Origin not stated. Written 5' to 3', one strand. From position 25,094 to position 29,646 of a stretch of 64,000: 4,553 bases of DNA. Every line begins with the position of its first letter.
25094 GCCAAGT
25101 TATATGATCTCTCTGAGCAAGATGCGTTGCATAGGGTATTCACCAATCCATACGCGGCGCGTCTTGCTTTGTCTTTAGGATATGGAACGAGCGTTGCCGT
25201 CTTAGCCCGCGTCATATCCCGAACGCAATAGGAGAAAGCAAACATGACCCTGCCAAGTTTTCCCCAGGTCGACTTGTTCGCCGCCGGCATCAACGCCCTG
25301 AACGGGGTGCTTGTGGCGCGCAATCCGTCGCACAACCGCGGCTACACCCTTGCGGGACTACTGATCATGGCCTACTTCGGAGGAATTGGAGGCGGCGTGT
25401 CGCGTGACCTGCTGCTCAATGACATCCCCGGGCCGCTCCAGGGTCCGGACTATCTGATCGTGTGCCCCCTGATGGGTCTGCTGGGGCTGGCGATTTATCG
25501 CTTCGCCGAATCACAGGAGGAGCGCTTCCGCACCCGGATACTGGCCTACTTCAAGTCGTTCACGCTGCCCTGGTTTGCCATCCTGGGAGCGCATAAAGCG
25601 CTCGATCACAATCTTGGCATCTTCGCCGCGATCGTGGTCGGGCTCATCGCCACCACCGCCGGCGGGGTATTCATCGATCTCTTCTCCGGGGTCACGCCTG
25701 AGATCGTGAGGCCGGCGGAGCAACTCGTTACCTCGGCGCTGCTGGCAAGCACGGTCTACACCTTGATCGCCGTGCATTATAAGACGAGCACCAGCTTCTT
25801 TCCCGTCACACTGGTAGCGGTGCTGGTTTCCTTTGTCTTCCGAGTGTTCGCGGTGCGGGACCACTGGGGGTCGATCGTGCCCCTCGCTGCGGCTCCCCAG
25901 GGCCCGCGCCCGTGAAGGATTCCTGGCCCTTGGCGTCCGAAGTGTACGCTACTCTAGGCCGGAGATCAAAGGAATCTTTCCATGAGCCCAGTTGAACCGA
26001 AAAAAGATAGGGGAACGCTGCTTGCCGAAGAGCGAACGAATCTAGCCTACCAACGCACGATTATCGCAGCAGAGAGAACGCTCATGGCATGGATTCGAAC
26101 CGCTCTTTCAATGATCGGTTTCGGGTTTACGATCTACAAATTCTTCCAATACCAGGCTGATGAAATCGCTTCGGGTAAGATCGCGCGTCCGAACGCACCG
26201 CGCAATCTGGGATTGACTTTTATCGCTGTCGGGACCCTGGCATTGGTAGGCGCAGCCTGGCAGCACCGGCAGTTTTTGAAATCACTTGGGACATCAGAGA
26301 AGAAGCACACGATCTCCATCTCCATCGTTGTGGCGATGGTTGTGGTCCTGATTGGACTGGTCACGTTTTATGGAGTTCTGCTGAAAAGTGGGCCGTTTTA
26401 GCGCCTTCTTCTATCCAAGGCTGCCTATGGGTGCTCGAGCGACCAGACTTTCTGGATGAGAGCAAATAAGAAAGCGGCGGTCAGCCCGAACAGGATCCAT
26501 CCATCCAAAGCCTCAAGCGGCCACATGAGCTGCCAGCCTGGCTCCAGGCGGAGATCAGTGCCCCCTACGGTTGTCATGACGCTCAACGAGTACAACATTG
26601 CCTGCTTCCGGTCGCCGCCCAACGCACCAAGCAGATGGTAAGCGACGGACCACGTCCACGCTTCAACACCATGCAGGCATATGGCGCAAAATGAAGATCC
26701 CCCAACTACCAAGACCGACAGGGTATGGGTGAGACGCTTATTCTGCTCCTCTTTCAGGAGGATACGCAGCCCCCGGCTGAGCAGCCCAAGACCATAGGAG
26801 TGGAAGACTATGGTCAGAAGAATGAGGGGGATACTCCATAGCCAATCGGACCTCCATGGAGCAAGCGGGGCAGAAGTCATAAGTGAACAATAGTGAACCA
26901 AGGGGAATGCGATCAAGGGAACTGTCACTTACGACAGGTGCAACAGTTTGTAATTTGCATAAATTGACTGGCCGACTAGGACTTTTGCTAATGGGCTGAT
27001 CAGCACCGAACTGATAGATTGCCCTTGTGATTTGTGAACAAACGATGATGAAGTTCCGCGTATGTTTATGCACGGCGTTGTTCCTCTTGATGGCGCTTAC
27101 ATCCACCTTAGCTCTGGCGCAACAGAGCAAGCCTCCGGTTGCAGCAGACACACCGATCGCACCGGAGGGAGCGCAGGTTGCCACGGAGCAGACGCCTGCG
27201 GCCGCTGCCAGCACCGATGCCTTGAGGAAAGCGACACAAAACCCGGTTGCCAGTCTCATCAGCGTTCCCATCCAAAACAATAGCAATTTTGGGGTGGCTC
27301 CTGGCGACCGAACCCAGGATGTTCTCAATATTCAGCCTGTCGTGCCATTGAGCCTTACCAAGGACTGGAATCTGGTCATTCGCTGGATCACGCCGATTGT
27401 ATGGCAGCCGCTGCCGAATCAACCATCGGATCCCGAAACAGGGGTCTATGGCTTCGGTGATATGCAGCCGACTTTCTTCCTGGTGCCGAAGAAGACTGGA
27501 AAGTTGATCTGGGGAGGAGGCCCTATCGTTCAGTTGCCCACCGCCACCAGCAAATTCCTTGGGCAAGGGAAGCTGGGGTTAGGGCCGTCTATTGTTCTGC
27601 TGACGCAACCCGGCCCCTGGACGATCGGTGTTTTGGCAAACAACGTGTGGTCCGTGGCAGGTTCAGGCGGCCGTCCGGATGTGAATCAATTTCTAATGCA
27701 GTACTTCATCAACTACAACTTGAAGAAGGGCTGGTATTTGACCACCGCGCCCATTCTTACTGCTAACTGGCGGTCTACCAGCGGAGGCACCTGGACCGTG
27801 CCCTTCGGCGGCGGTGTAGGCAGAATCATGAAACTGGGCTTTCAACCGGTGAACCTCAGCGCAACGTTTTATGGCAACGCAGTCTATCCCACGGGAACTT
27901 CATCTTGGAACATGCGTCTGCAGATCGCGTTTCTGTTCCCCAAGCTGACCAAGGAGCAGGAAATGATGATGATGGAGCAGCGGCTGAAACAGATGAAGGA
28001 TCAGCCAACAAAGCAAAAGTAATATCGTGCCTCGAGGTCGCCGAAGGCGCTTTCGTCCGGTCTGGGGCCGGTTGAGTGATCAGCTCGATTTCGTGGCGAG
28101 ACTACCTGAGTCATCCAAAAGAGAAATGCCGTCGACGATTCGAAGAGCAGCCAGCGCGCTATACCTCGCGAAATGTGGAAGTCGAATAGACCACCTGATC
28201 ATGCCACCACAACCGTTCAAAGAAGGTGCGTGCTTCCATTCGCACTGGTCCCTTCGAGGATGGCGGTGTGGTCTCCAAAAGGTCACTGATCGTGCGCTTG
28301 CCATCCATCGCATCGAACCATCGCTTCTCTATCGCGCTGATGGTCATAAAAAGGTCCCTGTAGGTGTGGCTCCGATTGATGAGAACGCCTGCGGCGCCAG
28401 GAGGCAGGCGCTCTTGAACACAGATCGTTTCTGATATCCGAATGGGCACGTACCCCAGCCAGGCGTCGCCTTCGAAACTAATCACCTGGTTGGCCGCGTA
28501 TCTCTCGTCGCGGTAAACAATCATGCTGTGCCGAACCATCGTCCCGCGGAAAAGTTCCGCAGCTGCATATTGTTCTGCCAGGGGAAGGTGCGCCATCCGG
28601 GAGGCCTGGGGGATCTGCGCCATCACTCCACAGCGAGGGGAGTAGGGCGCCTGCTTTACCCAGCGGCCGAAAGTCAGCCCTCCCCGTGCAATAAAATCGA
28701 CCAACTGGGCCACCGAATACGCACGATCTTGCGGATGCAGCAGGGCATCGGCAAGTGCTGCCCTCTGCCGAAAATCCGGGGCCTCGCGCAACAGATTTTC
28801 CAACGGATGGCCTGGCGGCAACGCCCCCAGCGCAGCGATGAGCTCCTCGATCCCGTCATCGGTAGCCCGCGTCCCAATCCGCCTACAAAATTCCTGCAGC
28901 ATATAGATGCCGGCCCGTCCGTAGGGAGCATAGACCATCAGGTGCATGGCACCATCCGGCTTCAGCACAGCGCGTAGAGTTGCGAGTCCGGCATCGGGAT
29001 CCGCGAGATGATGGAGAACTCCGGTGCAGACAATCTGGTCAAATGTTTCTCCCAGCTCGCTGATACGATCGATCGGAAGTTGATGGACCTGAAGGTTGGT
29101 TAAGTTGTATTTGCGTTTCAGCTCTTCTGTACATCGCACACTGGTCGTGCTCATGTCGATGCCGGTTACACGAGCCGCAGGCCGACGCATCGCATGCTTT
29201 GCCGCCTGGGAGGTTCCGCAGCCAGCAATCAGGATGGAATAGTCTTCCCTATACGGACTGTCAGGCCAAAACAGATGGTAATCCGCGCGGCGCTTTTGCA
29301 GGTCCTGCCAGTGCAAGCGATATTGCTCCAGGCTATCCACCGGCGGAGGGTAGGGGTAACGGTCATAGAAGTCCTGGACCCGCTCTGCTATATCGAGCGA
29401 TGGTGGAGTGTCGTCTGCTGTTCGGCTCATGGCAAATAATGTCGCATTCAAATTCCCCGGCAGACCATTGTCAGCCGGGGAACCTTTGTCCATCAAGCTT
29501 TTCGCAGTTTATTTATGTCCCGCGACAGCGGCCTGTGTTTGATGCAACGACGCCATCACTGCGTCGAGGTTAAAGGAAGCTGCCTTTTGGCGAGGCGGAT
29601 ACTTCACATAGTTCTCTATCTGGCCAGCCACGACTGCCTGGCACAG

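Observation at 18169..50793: Recurrent 16-bp palindrome CTGTCR-N4-YGACAG upstream of about ten transcription units: a putative shared operator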

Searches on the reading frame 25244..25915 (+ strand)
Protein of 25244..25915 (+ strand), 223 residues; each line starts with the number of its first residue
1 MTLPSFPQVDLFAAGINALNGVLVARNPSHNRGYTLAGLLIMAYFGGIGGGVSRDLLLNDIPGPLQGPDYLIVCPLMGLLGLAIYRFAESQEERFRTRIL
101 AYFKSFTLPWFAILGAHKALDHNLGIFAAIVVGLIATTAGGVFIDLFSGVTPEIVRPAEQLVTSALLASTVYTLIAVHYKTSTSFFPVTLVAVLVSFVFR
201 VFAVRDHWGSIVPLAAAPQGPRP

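Call 10: search_protein_families(library=pfam, proteins=[window:25244-25915:+], max_evalue=0.01)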
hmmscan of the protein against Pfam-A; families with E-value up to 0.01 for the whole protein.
window:25244-25915:+ (223 aa): 1 family
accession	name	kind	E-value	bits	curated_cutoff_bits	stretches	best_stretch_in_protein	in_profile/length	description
PF03458.18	Gly_transporter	-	2.2e-19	69.5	23.5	2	103-175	3-76/78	Glycine transporter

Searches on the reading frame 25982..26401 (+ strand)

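Call 10: search_protein_families(library=pfam, proteins=[window:25982-26401:+], max_evalue=0.01)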
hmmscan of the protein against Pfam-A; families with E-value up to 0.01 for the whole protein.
window:25982-26401:+ (139 aa): 1 family
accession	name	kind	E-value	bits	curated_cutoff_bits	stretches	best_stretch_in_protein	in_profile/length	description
PF02656.20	DUF202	-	4.4e-21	75.5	23.4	1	25-99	1-66/68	Domain of unknown function (DUF202)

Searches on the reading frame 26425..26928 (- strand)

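Call 10: search_protein_families(library=pfam, proteins=[window:26425-26928:-], max_evalue=0.01)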
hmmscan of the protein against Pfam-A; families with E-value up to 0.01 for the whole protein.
window:26425-26928:- (167 aa): 1 family
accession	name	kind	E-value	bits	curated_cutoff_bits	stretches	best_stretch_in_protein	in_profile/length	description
PF07885.22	Ion_trans_2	-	0.0027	18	22.5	1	92-159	8-78/79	Ion channel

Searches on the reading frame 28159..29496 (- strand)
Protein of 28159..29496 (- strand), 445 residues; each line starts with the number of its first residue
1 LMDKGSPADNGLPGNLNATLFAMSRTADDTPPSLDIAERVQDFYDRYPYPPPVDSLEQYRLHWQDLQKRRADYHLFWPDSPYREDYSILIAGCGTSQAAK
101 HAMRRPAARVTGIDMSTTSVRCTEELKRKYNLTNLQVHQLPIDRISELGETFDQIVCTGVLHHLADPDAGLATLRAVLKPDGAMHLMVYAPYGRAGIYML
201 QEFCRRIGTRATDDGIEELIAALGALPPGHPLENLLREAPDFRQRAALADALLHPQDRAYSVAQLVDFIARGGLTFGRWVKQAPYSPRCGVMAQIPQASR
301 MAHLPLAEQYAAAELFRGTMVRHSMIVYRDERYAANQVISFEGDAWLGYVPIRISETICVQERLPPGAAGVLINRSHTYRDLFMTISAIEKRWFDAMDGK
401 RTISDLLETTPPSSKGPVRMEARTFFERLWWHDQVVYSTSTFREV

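Call 10: search_protein_families(library=pfam, proteins=[window:28159-29496:-], max_evalue=0.01)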
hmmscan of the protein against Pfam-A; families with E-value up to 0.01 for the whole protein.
window:28159-29496:- (445 aa): 7 families
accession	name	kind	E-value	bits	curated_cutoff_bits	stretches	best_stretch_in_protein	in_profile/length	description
PF08242.18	Methyltransf_12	-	1.6e-17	64.4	30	1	90-183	2-97/98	Methyltransferase domain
PF13649.12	Methyltransf_25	-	1.5e-15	58.1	27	1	88-182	1-97/97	Methyltransferase domain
PF08241.18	Methyltransf_11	-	2.8e-15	57.1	21.2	1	91-184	3-93/95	Methyltransferase domain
PF13847.12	Methyltransf_31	-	4.4e-15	56.1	27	1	86-184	5-107/145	Methyltransferase domain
PF13489.12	Methyltransf_23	-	2.5e-10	40.8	27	1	87-192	25-122/164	Methyltransferase domain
PF08003.17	Methyltransf_9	-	7.2e-06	25.6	23.8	1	85-186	116-217/315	Protein of unknown function (DUF1698)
PF02353.26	CMAS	-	0.00053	19.8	27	1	88-186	66-164/273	Mycolic acid cyclopropane synthetase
